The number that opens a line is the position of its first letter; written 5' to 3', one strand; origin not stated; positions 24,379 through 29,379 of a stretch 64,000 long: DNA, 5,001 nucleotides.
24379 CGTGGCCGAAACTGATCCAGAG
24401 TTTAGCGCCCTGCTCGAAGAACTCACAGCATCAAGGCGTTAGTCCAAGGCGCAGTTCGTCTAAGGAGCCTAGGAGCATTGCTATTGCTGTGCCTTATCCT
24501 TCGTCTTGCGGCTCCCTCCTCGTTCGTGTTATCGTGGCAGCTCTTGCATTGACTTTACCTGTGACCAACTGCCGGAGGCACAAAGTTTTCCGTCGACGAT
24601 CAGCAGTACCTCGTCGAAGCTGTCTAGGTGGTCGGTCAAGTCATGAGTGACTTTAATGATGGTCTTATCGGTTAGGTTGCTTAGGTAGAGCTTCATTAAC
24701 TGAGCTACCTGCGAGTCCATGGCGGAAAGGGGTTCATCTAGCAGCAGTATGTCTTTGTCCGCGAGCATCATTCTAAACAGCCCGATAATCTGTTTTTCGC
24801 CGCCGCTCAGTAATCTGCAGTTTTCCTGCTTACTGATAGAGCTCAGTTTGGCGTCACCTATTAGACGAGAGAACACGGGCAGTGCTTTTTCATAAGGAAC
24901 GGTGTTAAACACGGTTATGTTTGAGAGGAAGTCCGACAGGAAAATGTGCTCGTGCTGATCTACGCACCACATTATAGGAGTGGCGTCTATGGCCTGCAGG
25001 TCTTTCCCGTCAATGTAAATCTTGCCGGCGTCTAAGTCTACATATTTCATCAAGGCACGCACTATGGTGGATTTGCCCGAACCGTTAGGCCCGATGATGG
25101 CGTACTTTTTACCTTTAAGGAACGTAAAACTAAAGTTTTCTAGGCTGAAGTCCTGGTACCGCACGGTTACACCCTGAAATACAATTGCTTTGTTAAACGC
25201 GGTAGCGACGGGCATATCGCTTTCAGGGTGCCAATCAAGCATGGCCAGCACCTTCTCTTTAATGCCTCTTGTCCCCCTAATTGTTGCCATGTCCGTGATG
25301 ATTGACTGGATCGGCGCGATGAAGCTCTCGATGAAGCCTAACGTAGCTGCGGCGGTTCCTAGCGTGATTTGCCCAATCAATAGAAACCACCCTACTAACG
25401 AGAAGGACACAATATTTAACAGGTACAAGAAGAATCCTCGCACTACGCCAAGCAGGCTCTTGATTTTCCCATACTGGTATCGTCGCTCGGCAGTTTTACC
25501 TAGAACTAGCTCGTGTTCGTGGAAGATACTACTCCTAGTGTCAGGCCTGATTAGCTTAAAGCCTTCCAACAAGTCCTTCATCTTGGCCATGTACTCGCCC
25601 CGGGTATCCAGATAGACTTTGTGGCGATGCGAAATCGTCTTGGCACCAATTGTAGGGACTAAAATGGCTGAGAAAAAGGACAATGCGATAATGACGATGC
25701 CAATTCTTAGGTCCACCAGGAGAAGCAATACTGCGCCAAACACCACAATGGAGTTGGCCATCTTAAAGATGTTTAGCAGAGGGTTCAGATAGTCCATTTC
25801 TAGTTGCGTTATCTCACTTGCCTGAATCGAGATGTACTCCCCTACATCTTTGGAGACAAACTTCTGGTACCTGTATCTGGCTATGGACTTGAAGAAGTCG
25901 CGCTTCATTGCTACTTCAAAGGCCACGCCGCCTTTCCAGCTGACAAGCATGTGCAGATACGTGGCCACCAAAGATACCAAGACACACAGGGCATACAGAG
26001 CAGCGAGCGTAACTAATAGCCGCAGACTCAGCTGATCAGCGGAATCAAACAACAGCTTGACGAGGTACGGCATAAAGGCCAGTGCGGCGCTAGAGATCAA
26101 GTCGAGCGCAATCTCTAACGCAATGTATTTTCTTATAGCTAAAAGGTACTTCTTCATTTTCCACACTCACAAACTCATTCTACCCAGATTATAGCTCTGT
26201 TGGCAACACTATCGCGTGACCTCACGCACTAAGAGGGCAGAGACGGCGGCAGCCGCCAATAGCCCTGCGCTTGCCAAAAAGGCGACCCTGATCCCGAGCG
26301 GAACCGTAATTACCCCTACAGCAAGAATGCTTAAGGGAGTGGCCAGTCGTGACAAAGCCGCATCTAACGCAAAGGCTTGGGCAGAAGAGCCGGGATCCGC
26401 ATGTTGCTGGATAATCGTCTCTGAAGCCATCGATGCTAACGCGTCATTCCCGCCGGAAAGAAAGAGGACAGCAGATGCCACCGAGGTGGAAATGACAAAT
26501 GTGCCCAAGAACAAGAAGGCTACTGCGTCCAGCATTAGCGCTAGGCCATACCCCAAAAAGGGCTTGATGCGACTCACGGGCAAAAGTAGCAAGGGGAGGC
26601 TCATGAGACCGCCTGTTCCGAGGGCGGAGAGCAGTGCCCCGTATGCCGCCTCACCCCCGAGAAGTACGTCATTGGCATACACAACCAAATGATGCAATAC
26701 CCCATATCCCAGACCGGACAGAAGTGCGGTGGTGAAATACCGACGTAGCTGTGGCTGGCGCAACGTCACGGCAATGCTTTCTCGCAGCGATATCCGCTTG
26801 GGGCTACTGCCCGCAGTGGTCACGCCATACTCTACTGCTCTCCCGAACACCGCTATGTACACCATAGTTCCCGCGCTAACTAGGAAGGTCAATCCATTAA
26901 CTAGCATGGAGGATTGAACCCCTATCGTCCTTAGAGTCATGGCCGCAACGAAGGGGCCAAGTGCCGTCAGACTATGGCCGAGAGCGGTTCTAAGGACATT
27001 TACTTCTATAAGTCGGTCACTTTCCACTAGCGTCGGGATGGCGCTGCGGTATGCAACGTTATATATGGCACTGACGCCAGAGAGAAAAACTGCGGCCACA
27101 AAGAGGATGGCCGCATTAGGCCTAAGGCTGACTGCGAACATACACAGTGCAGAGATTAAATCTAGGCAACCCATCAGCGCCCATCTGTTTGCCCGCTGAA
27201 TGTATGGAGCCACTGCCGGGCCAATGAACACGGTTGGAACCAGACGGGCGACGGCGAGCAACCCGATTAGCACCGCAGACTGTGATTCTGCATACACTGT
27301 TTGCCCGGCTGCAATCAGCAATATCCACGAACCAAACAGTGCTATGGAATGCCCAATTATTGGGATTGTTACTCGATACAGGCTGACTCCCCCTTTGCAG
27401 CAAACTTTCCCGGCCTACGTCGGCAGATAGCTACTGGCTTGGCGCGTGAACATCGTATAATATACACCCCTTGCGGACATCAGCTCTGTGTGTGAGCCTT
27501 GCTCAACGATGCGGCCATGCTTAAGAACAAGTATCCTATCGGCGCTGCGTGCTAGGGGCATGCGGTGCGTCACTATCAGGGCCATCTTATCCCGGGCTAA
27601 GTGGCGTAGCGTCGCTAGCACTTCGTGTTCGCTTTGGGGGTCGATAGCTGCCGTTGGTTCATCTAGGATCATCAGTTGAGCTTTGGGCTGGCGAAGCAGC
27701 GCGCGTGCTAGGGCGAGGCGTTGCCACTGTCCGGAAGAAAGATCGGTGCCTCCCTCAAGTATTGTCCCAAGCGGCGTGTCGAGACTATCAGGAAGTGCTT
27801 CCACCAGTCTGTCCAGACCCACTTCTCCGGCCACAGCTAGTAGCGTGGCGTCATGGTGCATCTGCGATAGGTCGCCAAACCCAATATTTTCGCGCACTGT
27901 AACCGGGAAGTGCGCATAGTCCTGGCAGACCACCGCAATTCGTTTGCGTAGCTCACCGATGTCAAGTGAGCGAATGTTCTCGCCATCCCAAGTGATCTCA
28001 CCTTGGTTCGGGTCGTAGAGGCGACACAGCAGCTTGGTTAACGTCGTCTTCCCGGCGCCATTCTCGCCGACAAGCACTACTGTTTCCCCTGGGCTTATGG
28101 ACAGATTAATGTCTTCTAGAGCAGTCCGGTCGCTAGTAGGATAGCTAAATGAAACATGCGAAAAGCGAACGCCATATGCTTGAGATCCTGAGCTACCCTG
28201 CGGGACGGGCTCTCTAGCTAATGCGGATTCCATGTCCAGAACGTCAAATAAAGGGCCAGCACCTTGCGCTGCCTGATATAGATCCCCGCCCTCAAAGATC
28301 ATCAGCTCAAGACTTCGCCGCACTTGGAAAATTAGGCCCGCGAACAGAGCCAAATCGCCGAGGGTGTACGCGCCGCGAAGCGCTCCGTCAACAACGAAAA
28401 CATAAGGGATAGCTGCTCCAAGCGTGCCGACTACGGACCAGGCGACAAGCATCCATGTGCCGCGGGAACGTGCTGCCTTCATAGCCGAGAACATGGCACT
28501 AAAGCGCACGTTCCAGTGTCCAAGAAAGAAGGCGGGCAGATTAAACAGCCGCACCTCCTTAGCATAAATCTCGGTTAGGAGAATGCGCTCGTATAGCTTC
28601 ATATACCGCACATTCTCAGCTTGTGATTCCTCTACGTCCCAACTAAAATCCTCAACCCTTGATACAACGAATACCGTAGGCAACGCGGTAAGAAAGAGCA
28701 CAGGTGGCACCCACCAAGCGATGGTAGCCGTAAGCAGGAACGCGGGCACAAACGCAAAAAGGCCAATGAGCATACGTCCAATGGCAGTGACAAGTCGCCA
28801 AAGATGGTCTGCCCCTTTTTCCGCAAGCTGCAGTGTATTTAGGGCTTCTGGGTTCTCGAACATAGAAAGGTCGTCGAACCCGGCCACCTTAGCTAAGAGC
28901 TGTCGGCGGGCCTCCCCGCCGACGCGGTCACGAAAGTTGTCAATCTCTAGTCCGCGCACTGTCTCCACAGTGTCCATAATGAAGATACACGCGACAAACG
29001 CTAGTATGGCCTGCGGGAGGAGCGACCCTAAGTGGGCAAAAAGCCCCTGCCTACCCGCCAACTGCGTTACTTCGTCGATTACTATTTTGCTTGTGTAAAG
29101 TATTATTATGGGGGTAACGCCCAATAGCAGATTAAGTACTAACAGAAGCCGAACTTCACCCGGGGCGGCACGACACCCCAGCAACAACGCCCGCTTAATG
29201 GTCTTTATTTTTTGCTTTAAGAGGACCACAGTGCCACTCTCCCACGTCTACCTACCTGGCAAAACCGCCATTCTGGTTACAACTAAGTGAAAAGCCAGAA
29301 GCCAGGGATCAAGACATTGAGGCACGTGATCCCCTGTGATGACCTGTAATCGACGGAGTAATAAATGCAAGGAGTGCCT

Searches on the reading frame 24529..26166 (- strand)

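Call 12: search_protein_families(library=pfam, proteins=[window:24529-26166:-], max_evalue=0.01)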
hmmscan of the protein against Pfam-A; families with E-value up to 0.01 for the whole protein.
window:24529-26166:- (545 aa): 8 families
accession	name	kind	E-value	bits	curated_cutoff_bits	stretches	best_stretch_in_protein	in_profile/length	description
PF00005.33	ABC_tran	-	4.6e-22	79.5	25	1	342-480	1-136/137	ABC transporter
PF00664.28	ABC_membrane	-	1.3e-09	38.6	28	1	19-285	5-273/274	ABC transporter transmembrane region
PF13304.12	AAA_21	-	6.7e-07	30.1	27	1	355-373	2-26/304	AAA domain, putative AbiEii toxin, Type IV TA system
PF02463.25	SMC_N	-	1.1e-05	25.4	40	1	353-372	25-44/220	RecF/RecN/SMC N terminal domain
PF13476.12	AAA_23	-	9.9e-05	23.5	27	1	341-372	9-39/201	AAA domain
PF13555.12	AAA_29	-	0.00011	22.3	27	1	351-373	22-43/61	P-loop containing region of AAA domain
PF00004.35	AAA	-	0.0018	19.2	21.2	0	357-480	3-67/131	ATPase family associated with various cellular activities (AAA)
PF13175.12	AAA_15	-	0.0038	17.3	32.1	1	354-377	25-48/374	AAA ATPase domain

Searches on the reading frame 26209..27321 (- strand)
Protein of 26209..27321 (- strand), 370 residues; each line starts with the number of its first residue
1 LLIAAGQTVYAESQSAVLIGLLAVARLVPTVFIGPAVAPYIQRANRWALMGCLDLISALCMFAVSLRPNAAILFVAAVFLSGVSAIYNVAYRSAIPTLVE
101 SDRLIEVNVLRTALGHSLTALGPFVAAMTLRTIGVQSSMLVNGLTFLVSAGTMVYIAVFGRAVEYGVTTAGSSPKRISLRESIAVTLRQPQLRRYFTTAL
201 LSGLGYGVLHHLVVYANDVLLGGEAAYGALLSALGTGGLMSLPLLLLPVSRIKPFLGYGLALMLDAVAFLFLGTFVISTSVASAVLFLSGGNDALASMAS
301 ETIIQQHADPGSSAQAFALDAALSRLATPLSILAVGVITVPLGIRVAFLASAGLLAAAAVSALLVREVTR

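Call 12: search_protein_families(library=pfam, proteins=[window:26209-27321:-], max_evalue=0.01)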
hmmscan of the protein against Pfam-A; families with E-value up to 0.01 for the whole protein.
window:26209-27321:- (370 aa): 2 families
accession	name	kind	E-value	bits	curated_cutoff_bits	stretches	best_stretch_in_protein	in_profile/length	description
PF07690.21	MFS_1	-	1.6e-13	50.8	33.4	1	12-327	25-342/347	Major Facilitator Superfamily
PF13347.12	MFS_2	-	0.0063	15.5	27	0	60-339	84-381/427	MFS/sugar transport protein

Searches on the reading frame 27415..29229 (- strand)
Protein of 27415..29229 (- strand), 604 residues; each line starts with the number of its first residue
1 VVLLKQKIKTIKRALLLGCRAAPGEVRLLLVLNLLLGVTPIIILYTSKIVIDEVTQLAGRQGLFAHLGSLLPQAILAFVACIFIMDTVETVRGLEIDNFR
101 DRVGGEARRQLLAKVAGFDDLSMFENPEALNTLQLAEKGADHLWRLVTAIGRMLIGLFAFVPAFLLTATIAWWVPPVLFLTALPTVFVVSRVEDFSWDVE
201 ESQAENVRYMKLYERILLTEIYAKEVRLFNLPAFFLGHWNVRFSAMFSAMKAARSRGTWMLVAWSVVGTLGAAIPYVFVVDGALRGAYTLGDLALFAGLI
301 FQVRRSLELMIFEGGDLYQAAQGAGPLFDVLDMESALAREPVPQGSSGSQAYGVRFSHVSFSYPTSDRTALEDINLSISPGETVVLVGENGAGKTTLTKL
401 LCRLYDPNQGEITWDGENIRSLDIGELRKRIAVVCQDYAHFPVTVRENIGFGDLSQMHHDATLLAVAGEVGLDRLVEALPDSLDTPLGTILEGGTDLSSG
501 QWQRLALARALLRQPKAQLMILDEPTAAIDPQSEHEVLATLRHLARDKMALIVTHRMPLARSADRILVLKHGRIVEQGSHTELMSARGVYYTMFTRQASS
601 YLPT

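Call 12: search_protein_families(library=pfam, proteins=[window:27415-29229:-], max_evalue=0.01)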
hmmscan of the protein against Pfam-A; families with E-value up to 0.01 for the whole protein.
window:27415-29229:- (604 aa): 9 families
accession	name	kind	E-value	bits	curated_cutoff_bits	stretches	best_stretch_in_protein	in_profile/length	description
PF00005.33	ABC_tran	-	5.5e-33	114.9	25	1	371-527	1-137/137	ABC transporter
PF13304.12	AAA_21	-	1.3e-08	35.7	27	1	496-555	237-298/304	AAA domain, putative AbiEii toxin, Type IV TA system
PF02463.25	SMC_N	-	2.4e-06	27.6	40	1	414-570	113-212/220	RecF/RecN/SMC N terminal domain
PF13401.12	AAA_22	-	3.3e-05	24.6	27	1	384-546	8-109/130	AAA domain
PF13175.12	AAA_15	-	0.0029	17.7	32.1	1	371-422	14-68/374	AAA ATPase domain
PF13191.12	AAA_16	-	0.0032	18.4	32.6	1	380-545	24-160/167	AAA ATPase domain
PF02367.23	TsaE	-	0.0032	17.9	26.6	1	374-405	14-45/128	Threonylcarbamoyl adenosine biosynthesis protein TsaE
PF05729.18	NACHT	-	0.0048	17.2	26.7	0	383-404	2-23/167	NACHT domain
PF00735.24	Septin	-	0.009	15.7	26.2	0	383-456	6-77/280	Septin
